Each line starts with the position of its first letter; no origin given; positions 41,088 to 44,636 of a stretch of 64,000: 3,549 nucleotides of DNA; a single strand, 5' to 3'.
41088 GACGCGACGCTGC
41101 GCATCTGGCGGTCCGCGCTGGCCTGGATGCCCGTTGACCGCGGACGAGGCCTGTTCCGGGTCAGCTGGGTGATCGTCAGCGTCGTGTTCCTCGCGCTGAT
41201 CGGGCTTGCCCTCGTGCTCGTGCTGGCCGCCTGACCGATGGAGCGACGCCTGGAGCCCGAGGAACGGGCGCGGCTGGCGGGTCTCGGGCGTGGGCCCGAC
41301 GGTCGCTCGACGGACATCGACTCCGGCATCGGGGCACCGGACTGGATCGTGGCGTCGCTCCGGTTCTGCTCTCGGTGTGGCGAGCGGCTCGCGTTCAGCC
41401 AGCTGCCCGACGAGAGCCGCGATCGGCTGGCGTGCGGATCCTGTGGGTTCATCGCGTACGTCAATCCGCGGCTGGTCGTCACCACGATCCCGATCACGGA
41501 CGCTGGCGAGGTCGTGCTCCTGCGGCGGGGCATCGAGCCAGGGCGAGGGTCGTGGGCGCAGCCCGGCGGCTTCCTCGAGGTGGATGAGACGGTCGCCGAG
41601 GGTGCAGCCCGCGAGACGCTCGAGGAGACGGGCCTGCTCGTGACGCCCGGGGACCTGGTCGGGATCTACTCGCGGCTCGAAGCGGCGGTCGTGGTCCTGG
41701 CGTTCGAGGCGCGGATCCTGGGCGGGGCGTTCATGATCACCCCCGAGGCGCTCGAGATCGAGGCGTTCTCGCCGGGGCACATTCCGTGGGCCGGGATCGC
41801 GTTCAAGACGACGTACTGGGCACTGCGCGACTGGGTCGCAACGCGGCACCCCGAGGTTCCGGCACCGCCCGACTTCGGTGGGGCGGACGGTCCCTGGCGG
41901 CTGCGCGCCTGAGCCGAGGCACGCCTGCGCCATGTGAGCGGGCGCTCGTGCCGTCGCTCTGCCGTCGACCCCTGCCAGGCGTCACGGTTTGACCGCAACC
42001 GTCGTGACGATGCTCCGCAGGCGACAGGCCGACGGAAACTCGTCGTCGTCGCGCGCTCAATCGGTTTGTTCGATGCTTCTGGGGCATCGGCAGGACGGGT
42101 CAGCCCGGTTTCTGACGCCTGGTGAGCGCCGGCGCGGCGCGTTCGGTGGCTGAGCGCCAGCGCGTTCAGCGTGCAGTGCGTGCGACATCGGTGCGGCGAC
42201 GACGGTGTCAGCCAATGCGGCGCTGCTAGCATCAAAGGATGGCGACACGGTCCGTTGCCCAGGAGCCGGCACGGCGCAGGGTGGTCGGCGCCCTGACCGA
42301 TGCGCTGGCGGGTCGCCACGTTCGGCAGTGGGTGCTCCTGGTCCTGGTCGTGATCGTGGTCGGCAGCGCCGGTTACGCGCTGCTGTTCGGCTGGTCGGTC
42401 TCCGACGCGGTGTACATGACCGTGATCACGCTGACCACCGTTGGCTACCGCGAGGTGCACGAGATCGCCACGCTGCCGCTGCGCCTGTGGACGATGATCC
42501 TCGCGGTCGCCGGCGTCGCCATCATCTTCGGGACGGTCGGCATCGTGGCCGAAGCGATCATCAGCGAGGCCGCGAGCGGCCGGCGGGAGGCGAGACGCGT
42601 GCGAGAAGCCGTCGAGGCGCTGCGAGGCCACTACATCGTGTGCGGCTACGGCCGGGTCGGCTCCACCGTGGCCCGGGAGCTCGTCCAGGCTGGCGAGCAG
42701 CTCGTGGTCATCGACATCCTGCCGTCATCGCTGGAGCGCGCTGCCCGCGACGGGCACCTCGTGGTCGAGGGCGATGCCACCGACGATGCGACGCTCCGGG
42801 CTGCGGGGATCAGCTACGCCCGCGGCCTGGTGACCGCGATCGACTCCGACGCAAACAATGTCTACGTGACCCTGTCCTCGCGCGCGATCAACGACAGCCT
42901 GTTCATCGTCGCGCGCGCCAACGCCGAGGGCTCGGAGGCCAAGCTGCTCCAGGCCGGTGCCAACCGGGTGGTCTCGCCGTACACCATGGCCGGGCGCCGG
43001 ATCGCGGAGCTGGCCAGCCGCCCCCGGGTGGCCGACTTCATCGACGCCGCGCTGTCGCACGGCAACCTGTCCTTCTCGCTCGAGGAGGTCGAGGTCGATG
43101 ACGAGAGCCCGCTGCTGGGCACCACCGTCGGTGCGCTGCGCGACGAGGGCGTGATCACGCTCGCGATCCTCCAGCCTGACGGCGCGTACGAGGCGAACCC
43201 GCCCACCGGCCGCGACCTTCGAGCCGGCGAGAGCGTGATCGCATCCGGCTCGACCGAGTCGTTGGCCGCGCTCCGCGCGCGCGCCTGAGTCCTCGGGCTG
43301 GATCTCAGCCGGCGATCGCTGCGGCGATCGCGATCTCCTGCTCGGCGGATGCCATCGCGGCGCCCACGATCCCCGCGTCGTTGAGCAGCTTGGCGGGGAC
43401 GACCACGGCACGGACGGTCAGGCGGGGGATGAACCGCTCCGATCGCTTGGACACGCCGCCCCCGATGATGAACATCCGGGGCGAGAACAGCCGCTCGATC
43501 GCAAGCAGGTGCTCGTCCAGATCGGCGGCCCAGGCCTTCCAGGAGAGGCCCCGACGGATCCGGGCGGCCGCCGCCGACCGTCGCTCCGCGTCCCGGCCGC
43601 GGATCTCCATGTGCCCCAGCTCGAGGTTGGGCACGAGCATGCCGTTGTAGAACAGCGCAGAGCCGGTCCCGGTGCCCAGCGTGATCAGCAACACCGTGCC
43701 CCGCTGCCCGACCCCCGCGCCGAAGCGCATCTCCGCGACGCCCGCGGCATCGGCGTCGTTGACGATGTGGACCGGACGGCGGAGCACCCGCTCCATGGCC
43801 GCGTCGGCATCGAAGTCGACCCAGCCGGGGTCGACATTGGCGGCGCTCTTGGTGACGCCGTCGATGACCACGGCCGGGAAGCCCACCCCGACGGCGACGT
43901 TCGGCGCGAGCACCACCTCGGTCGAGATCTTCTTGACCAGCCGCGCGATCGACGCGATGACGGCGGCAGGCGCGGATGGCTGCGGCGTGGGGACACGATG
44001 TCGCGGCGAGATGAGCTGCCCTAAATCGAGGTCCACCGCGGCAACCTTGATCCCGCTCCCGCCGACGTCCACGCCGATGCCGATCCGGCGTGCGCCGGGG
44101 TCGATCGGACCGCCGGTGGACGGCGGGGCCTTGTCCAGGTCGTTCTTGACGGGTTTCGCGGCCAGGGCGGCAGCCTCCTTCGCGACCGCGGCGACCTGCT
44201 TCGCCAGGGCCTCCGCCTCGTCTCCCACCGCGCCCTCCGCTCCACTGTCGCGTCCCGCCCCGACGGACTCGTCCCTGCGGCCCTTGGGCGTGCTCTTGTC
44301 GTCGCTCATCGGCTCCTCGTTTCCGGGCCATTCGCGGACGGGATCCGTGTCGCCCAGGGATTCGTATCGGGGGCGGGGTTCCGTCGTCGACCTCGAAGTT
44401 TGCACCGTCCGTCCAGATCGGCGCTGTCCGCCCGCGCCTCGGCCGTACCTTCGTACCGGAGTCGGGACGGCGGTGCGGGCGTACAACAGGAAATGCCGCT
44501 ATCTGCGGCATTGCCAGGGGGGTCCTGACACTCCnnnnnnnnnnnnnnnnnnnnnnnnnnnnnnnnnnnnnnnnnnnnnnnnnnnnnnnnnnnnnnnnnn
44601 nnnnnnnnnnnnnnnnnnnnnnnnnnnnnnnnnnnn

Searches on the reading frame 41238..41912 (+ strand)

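Call 10: search_protein_families(library=pfam, max_evalue=0.001, proteins=[window:41238-41912:+])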
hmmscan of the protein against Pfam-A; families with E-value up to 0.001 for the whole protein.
window:41238-41912:+ (224 aa): 2 families
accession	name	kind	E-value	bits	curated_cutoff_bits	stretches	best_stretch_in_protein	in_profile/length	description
PF00293.34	NUDIX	-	1e-13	51.9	21.1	1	78-148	3-70/134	NUDIX domain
PF14803.11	Zn_ribbon_Nudix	-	9.7e-10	38.6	25.6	1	42-74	1-33/34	Nudix N-terminal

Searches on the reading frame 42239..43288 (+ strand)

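Call 10: search_protein_families(library=pfam, max_evalue=0.001, proteins=[window:42239-43288:+])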
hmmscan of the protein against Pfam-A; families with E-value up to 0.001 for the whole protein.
window:42239-43288:+ (349 aa): 3 families
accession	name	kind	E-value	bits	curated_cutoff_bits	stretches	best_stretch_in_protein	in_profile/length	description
PF02254.24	TrkA_N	-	8e-33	113.7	23.8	1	132-247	1-116/116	TrkA-N domain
PF07885.22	Ion_trans_2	-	1.8e-11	44.2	22.5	1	34-107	2-77/79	Ion channel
PF02080.26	TrkA_C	-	8.2e-08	32.5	27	1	281-347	1-68/71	TrkA-C domain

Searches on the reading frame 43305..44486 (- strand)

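Call 10: search_protein_families(library=pfam, max_evalue=0.001, proteins=[window:43305-44486:-])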
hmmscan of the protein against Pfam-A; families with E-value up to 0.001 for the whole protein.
window:43305-44486:- (393 aa): 1 family
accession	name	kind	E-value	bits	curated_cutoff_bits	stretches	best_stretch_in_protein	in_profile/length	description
PF00480.26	ROK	-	5.8e-24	85.6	22.9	1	137-294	2-159/294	ROK family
